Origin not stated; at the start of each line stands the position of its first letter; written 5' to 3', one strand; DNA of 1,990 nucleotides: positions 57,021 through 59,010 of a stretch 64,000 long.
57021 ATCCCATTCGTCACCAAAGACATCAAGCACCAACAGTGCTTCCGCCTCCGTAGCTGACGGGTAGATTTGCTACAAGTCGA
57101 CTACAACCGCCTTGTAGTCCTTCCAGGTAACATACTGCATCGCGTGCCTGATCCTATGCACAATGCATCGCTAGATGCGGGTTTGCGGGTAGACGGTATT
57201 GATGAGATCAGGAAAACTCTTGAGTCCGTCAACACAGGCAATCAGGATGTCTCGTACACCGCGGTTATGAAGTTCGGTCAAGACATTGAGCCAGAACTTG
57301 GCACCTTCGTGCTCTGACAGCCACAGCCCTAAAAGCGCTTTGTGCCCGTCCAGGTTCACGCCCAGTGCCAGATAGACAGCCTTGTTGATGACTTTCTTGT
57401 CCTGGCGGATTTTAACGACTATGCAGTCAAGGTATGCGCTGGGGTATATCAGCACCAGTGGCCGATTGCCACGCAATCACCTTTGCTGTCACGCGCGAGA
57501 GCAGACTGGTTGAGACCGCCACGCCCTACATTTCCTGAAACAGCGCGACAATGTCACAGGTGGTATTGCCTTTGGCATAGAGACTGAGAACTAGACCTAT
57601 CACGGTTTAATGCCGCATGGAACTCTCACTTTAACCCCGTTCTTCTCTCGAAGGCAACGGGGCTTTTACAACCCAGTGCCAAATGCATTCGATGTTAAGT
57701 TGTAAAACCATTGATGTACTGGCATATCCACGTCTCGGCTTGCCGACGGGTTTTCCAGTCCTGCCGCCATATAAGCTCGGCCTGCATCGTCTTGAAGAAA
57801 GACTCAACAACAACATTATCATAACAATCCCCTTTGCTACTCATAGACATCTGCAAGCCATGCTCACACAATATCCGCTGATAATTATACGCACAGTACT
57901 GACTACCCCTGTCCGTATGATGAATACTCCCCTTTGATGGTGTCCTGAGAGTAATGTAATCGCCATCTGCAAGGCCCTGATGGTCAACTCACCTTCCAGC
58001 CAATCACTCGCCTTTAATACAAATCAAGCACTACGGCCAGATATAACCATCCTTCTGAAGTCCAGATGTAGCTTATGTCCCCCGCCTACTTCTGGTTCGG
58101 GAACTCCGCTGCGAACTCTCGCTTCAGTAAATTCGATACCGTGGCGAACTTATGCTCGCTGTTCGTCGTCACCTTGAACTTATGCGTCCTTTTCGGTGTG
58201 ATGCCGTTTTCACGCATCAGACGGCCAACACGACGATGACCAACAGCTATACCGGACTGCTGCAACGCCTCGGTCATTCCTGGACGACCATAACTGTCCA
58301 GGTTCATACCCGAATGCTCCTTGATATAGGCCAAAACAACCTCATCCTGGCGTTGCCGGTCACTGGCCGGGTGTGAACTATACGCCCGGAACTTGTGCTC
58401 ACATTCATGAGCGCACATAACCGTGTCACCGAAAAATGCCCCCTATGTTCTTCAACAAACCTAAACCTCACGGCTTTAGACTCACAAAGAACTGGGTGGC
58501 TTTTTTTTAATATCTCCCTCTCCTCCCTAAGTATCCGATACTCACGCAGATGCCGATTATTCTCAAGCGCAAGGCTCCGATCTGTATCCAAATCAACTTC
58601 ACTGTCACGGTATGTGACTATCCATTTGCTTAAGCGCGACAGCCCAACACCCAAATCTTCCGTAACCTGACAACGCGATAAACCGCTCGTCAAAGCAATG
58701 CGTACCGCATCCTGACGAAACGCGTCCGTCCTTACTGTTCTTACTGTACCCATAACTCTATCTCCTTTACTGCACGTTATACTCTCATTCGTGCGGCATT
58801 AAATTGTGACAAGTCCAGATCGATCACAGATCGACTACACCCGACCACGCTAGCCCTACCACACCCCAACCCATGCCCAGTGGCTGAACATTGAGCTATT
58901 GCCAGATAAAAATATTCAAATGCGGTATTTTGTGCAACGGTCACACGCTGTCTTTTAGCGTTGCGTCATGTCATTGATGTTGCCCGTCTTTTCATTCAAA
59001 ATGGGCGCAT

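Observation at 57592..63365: Complementary halves of one IS256 transposase on opposite strands flank a 5.8-kb segment: footprint of an inversion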

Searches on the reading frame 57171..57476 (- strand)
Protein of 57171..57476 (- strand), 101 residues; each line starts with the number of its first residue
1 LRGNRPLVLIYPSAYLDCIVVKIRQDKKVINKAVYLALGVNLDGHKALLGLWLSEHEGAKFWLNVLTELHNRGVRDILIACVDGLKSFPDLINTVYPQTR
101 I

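Call 36: list_cluster_members(proteins=[window:57171-57476:-, window:56796-57053:-, window:55618-55803:-, window:63055-63216:+, window:58304-58753:-, window:58086-58418:-, window:55892-56623:-, window:59038-60243:+, window:60240-61040:-, window:44837-55372:-])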
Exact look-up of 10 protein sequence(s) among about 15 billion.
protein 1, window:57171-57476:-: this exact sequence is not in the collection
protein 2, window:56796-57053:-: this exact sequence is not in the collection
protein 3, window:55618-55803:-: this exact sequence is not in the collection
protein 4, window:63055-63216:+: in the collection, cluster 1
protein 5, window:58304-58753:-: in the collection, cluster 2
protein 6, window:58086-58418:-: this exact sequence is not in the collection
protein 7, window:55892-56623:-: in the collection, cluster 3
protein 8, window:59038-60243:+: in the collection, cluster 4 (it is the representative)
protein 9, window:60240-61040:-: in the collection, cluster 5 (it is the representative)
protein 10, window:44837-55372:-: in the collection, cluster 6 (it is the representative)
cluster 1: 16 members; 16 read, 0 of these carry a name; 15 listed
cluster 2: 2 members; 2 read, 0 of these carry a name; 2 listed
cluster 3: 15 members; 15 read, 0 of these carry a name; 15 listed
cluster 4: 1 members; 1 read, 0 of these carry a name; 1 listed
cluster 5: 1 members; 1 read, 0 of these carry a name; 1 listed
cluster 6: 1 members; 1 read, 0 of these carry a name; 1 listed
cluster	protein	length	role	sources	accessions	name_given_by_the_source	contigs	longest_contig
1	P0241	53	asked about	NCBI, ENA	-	-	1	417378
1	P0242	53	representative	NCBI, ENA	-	-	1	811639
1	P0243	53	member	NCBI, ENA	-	-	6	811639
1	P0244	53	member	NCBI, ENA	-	-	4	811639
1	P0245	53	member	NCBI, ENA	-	-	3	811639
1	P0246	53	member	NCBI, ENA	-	-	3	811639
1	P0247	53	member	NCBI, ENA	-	-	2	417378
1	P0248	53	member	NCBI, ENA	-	-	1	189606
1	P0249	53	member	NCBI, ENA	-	-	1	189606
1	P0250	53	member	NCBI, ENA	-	-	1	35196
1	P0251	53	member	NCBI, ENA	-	-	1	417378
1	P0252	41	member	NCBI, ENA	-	-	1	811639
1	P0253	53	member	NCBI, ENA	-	-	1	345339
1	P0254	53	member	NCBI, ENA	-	-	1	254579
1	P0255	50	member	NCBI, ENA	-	-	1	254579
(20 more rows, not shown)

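Call 37: find_encoding_contigs(protein=P0243, flank=3000, max_places=10)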
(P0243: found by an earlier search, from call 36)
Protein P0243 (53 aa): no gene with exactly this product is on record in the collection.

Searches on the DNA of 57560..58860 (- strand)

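Call 30: search_dna_similar(query=window:57560-58860:-, collection=plasmids, mode=distant, max_rows=12)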
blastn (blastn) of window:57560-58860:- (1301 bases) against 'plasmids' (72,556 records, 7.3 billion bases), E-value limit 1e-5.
Records with a match: 350; places in all: 374; records where one place covers at least 80% of the query: 48.
Best place of each record, by identity: 90-95% 1; 80-90% 4; 60-80% 345.
By first word of the organism name: Escherichia 122; Salmonella 47; Pseudosulfitobacter 41; Klebsiella 27; Enterobacter 12; Paracoccus 10; Acinetobacter 9; Phaeobacter 8; Sulfitobacter 8; Acetobacter 8; and 32 more.
By predicted mobility (MOB-suite, as given by PLSDB): conjugative 223; mobilizable 74; non-mobilizable 53.
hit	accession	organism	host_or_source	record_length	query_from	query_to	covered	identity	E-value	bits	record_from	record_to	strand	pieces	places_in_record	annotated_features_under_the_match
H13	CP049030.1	Rhodobacteraceae bacterium SC52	Apostichopus japonicus,pure ...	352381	39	1213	90%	68.9%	3e-123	450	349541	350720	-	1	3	IS3 family transposase | hypothetical protein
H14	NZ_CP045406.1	Roseovarius sp. THAF9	pure culture,Surface of a polyethylene ...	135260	44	1213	90%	67.6%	2e-105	390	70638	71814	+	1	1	IS3 family transposase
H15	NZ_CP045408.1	Roseovarius sp. THAF9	pure culture,Surface of a polyethylene ...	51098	44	1213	90%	67.6%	2e-105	390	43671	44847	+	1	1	IS3 family transposase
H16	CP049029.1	Rhodobacteraceae bacterium SC52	Apostichopus japonicus,pure ...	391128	35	1213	91%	66.6%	6e-81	310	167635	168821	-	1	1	IS3 family transposase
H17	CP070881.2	Pseudosulfitobacter pseudonitzschiae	Skeletonema costatum,The surface ...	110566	44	1213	90%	65.9%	1e-69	271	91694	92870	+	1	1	IS3 family transposase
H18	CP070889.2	Pseudosulfitobacter pseudonitzschiae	Skeletonema costatum,The surface ...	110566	44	1213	90%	65.9%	1e-69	271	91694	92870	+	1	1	IS3 family transposase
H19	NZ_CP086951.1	Pseudosulfitobacter pseudonitzschiae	Skeletonema costatum,The surface ...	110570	44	1213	90%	65.9%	1e-69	271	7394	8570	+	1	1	IS3 family transposase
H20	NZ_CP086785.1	Pseudosulfitobacter pseudonitzschiae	Thalassiosira tenera,The surface ...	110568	44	1213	90%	65.9%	1e-69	271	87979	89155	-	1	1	IS3 family transposase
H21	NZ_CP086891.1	Pseudosulfitobacter pseudonitzschiae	Skeletonema costatum,The surface ...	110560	44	1213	90%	65.9%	1e-69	271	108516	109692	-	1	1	IS3 family transposase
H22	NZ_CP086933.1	Pseudosulfitobacter pseudonitzschiae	Skeletonema costatum,The surface ...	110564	44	1213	90%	65.9%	1e-69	271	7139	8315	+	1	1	IS3 family transposase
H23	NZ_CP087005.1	Pseudosulfitobacter pseudonitzschiae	Skeletonema costatum,The surface ...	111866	44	1213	90%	65.9%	1e-69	271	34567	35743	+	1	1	IS3 family transposase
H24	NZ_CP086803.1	Pseudosulfitobacter pseudonitzschiae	Thalassiosira tenera,The surface ...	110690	44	1213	90%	65.9%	1e-69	271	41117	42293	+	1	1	IS3 family transposase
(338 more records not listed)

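Call 39: get_annotated_region(hit=H14, flank=150)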
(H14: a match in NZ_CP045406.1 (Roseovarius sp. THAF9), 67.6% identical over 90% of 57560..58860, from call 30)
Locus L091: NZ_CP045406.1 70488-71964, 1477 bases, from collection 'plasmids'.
description: Roseovarius sp. THAF9 plasmid pTHAF9_b, complete sequence
organism: Roseovarius sp. THAF9 (NCBI taxid 2587847)
taxonomy: Bacteria; Pseudomonadota; Alphaproteobacteria; Rhodobacterales; Roseobacteraceae; Roseovarius; Roseovarius sp. THAF9
host: -; source: pure culture,Surface of a polyethylene microplastic particle present in tank 6 of a marine aquarium ...; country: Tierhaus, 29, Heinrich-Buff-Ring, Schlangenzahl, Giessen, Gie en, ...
typing (MOB-suite, as given by PLSDB): mobilizable; replicon rep_cluster_558; relaxase MOBP
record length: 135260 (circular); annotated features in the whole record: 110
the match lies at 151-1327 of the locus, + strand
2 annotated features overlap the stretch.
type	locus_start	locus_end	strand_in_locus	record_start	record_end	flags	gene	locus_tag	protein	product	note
CDS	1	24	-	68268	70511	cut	-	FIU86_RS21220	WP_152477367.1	AAA family ATPase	-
CDS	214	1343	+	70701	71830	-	-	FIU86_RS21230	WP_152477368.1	IS3 family transposase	-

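Call 40: get_annotated_region(hit=H17, flank=150)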
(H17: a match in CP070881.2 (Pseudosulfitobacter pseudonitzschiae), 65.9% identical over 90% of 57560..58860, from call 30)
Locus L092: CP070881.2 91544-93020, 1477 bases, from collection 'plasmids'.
description: Pseudosulfitobacter pseudonitzschiae strain SC33-90 plasmid p7, complete sequence
organism: Pseudosulfitobacter pseudonitzschiae (NCBI taxid 1402135)
taxonomy: Bacteria; Pseudomonadota; Alphaproteobacteria; Rhodobacterales; Roseobacteraceae; Pseudosulfitobacter; Pseudosulfitobacter pseudonitzschiae
host: -; source: Skeletonema costatum,The surface seawater at the Pearl River Estuary; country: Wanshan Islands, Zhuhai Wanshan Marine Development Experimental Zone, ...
typing (MOB-suite, as given by PLSDB): conjugative; replicon rep_cluster_579; relaxase MOBP,MOBP; mating-pair formation MPF_T
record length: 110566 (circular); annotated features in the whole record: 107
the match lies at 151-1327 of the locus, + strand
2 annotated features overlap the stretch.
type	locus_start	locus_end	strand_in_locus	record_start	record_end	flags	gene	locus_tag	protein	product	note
CDS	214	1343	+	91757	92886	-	-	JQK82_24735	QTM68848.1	IS3 family transposase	-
CDS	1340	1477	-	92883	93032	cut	-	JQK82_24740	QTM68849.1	hypothetical protein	-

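Call 41: get_annotated_region(hit=H13, flank=150)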
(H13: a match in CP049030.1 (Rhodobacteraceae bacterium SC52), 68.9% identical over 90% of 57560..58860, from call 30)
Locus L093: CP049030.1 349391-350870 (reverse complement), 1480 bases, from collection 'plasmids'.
description: Rhodobacteraceae bacterium SC52 plasmid pSC52_2, complete sequence
organism: Rhodobacteraceae bacterium SC52 (NCBI taxid 2745590)
taxonomy: Bacteria; Pseudomonadota; Alphaproteobacteria; Rhodobacterales; Paracoccaceae; ; Rhodobacteraceae bacterium SC52
host: -; source: Apostichopus japonicus,pure culture,Intestine content; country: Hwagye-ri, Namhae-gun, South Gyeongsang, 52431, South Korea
typing (MOB-suite, as given by PLSDB): mobilizable; relaxase MOBP,MOBP
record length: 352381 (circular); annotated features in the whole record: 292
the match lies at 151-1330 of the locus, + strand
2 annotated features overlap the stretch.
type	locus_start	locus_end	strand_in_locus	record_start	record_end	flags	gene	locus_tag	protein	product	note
CDS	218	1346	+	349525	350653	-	-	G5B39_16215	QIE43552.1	IS3 family transposase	-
CDS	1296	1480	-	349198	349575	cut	-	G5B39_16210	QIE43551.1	hypothetical protein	-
